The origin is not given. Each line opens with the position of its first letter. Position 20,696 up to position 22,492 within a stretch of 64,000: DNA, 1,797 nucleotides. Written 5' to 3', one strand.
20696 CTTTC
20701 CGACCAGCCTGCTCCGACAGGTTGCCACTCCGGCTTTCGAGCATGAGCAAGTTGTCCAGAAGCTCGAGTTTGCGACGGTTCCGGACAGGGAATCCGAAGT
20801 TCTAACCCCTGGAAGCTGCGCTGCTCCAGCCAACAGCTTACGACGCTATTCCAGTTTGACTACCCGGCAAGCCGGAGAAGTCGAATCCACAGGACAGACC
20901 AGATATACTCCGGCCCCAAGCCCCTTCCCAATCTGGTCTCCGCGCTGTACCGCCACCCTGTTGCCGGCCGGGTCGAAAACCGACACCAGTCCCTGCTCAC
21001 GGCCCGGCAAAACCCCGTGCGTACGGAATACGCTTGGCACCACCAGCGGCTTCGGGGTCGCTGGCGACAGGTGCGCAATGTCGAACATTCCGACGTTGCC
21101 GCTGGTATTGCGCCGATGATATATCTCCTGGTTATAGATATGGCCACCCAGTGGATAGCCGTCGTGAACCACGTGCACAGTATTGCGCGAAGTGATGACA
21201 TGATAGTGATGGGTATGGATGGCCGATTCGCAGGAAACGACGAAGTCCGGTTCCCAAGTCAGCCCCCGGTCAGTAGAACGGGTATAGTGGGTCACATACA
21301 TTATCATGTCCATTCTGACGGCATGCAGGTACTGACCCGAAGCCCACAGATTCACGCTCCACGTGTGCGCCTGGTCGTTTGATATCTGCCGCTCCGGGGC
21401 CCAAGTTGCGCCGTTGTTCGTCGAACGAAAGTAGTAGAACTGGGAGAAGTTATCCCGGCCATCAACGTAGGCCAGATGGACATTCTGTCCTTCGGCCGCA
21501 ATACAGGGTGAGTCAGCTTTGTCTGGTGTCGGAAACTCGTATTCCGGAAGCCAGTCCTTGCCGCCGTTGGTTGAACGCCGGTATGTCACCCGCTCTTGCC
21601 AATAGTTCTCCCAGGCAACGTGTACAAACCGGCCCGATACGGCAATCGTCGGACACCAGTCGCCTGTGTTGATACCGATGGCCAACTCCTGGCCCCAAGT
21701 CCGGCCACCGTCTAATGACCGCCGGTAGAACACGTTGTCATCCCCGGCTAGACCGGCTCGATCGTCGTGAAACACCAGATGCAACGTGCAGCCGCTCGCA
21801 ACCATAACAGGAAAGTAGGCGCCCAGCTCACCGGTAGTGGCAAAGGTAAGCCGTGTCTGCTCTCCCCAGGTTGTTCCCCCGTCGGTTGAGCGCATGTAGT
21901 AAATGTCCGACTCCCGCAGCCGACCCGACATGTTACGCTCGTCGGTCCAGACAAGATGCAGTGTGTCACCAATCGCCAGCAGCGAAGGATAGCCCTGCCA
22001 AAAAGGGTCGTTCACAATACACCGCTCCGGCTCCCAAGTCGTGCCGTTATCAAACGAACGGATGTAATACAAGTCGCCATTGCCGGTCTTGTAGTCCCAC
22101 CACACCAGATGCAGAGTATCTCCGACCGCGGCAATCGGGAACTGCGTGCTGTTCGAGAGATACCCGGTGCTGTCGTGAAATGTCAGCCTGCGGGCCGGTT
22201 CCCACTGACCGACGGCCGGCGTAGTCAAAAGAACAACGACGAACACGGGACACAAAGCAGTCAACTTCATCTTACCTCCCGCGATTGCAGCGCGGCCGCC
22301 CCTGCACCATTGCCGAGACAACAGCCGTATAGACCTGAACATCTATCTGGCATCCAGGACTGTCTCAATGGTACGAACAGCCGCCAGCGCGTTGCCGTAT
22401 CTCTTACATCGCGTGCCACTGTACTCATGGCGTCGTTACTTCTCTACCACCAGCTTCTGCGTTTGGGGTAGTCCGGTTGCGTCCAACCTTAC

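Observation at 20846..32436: Six consecutive T9SS-tailed secreted proteins (BNR propellers, Kelch propellers, CBM-like, 1391-aa Ig/Kelch giant) headed by a TrmB-family regulator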

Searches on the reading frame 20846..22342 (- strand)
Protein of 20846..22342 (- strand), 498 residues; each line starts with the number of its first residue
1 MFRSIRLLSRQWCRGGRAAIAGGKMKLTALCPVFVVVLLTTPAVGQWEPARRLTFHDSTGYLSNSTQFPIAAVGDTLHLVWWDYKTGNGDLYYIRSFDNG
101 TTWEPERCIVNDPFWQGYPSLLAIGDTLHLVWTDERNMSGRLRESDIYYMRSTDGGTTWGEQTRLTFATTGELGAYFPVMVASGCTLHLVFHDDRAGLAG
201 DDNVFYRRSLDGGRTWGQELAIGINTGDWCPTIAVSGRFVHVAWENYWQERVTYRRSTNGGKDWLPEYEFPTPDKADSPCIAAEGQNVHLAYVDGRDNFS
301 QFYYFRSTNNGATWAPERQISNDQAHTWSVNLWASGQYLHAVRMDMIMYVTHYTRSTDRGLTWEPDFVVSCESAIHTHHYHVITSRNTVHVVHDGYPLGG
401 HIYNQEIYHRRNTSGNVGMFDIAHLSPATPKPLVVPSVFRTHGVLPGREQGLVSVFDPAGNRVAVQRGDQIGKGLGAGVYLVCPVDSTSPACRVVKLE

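Call 4: search_protein_families(library=pfam, proteins=[window:20846-22342:-], max_evalue=0.01)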
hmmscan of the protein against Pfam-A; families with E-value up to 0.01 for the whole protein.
window:20846-22342:- (498 aa): 3 families
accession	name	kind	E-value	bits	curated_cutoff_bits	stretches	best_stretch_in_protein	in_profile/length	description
PF13088.12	BNR_2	-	1.9e-17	63.9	31.4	3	125-275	61-209/277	BNR repeat-like domain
PF02012.26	BNR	-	2.9e-10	39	27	0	95-104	2-11/12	BNR/Asp-box repeat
PF15892.11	BNR_4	-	6.6e-08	32.7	27.3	1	70-161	100-195/272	BNR repeat-containing family member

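Call 5: search_protein_families(library=ncbifam, proteins=[window:20846-22342:-], max_evalue=0.01)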
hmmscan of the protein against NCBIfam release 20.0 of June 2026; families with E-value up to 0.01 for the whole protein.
window:20846-22342:- (498 aa): 3 families
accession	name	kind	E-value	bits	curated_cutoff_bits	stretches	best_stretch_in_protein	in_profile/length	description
NF040591.1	choice_anch_O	subfamily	0.00021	20.1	125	0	136-169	529-561/670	choice-of-anchor O protein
NF052497.1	AlphRhmnaseBT3686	equivalog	0.00097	17.7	700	0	123-163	200-239/424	alpha-l-rhamnosidase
TIGR04275.1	beta_prop_Msarc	repeat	0.0082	15.9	85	0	79-92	21-34/40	beta-propeller repeat protein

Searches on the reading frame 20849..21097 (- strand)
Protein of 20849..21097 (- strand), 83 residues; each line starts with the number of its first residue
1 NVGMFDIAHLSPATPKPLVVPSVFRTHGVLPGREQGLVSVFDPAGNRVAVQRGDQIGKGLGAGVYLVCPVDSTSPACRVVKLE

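Call 40: search_protein_families(library=pfam, proteins=[window:20849-21097:-], max_evalue=10)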
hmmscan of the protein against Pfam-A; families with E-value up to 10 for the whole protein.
seq(83 aa): 0 families

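Call 41: search_protein_families(library=ncbifam, proteins=[window:20849-21097:-], max_evalue=10)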
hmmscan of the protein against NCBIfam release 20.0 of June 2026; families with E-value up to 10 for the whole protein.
seq(83 aa): 0 families
